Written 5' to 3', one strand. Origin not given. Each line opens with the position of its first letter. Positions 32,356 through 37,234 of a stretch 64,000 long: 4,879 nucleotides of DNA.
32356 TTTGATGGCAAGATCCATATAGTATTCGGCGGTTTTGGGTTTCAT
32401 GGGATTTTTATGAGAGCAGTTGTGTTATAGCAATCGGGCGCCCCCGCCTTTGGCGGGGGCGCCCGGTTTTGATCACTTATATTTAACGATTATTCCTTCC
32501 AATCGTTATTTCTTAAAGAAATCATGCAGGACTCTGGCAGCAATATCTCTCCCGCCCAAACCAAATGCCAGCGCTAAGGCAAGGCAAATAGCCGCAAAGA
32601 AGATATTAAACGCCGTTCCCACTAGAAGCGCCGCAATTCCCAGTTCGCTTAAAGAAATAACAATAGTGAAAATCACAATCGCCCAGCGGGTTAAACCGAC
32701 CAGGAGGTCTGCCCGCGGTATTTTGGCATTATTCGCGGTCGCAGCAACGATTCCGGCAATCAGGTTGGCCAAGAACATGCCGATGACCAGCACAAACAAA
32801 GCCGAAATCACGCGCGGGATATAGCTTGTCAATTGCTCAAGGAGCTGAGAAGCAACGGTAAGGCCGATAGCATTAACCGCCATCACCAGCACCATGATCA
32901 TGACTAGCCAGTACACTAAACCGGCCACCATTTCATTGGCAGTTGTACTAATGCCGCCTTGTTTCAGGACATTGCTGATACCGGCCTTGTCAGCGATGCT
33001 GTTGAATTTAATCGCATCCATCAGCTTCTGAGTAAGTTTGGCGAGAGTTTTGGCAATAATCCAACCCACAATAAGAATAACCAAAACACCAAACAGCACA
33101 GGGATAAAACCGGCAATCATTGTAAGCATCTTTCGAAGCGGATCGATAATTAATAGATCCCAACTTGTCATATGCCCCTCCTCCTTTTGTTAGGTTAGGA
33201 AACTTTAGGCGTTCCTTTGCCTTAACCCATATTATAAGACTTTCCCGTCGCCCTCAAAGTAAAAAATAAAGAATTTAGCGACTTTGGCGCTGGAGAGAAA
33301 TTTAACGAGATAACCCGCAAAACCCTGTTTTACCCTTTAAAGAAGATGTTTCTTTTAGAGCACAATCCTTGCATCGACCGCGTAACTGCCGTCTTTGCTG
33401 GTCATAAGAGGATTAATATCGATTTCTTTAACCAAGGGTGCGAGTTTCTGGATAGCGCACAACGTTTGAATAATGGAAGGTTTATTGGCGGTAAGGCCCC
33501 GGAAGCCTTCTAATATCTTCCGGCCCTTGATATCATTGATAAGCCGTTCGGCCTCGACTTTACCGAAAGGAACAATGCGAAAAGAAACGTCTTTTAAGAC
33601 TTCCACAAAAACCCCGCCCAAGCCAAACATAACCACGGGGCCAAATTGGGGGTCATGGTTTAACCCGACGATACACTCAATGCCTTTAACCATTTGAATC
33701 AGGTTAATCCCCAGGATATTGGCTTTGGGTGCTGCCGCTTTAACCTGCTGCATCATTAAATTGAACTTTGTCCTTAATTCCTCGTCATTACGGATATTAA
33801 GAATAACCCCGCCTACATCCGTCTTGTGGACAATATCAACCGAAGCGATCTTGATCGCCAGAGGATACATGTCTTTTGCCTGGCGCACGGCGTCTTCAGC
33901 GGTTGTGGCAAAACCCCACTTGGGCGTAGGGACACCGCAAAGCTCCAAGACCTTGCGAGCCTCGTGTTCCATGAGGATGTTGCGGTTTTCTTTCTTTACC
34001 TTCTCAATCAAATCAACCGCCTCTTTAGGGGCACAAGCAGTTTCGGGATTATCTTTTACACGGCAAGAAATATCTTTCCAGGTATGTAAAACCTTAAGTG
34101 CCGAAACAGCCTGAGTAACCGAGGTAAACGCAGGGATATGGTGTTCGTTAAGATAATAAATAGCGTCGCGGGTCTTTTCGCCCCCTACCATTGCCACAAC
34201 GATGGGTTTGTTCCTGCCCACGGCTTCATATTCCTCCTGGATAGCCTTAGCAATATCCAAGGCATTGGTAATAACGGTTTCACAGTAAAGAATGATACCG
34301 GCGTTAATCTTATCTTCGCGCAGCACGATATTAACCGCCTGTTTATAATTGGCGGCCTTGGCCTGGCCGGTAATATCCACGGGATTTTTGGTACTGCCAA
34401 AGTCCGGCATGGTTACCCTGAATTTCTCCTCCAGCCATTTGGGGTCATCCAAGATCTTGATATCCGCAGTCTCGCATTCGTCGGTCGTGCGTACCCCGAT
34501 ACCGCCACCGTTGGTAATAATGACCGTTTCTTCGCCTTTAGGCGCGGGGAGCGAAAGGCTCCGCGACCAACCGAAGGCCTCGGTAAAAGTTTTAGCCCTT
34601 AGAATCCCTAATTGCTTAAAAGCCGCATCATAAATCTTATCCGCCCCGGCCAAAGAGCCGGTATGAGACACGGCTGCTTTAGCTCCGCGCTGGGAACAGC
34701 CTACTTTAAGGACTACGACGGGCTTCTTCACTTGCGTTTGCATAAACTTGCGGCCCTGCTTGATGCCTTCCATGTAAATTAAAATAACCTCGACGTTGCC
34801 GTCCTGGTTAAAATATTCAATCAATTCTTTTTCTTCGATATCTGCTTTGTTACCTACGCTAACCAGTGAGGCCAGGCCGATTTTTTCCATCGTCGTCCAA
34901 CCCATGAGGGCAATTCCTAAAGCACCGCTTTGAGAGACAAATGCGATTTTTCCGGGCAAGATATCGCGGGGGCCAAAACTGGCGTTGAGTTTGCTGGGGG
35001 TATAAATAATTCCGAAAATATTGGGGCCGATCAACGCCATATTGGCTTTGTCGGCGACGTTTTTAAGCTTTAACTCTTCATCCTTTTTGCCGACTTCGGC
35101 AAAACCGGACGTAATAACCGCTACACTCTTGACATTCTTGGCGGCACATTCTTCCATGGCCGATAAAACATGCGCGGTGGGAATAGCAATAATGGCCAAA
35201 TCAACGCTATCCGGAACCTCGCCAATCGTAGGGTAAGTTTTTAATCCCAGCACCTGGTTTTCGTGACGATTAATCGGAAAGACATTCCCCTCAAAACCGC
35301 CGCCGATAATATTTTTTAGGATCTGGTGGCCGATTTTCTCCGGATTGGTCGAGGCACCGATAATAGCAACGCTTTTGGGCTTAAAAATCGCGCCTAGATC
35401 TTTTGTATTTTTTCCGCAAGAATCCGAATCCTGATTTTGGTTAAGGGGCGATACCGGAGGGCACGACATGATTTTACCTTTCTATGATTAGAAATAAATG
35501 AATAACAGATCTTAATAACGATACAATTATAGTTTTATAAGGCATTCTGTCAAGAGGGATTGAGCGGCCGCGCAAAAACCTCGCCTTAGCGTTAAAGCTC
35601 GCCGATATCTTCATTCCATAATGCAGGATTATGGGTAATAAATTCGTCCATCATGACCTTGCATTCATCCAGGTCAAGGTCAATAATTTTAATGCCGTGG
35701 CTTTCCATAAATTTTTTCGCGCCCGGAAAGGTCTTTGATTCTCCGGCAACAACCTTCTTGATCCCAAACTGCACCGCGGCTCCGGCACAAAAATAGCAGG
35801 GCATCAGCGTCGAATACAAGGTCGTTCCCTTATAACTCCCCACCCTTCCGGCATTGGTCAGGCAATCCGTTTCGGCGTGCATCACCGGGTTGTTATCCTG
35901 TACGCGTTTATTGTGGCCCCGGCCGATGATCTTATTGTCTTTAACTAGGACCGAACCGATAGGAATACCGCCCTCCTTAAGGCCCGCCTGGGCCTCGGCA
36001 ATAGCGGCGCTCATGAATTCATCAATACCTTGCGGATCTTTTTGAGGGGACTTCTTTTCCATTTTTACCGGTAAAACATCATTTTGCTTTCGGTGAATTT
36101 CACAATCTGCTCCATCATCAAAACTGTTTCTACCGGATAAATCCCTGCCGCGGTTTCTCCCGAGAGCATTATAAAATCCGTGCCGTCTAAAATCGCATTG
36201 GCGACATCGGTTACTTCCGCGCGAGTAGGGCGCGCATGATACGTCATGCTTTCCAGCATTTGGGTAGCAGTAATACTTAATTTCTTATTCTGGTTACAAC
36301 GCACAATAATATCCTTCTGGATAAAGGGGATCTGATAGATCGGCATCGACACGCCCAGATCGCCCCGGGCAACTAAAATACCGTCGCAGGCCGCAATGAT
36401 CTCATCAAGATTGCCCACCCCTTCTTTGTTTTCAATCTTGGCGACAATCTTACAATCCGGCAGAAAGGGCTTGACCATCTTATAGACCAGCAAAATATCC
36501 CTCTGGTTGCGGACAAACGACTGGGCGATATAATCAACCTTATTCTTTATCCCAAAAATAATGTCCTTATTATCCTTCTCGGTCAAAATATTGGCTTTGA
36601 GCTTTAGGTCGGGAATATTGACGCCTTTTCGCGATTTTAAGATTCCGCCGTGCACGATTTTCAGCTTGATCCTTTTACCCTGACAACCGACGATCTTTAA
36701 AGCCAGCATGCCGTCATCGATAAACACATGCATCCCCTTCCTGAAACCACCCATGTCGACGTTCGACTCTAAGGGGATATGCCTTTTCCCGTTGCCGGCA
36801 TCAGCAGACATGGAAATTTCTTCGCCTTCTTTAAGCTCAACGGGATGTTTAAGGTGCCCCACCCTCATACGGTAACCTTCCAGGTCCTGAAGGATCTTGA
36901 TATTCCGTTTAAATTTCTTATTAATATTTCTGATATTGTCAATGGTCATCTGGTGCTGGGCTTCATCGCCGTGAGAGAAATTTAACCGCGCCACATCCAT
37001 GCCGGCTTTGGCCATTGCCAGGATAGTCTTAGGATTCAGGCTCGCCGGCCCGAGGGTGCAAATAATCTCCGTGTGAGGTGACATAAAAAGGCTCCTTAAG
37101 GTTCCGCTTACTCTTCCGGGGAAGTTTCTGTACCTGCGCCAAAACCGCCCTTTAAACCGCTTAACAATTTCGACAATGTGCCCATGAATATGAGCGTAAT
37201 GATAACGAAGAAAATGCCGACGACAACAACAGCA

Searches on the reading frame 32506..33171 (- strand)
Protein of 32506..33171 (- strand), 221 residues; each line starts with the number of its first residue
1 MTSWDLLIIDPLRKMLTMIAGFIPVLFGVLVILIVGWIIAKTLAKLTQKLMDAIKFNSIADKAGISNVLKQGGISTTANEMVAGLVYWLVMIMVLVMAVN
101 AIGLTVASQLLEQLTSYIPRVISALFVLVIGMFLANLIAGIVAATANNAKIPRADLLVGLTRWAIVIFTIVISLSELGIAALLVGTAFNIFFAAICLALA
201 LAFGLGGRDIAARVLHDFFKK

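Call 45: search_protein_families(library=pfam, proteins=[window:32506-33171:-], max_evalue=0.00001)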
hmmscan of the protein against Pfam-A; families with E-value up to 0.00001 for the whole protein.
window:32506-33171:- (221 aa): 1 family
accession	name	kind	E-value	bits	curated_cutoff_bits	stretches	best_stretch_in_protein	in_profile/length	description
PF05552.17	MS_channel_1st_1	-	1.1e-24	86.5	22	2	10-58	1-49/50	Mechanosensitive ion channel, conserved TM helix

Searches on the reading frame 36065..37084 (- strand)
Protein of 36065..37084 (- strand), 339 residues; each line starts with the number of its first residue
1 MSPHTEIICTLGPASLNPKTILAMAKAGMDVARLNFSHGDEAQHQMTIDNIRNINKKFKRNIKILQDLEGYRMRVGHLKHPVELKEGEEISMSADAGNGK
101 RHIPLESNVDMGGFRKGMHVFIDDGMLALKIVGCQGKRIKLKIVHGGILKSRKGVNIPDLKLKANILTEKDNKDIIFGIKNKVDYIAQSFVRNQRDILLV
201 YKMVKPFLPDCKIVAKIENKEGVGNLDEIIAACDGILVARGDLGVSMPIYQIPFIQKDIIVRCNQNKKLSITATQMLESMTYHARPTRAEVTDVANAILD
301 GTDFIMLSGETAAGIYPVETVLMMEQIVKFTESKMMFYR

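Call 45: search_protein_families(library=pfam, proteins=[window:36065-37084:-], max_evalue=0.00001)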
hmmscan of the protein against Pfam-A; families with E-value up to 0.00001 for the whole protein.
window:36065-37084:- (339 aa): 1 family
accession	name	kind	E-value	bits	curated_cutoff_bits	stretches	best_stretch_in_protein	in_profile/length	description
PF00224.27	PK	-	8.6e-108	360.7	30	1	4-321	3-328/328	Pyruvate kinase, barrel domain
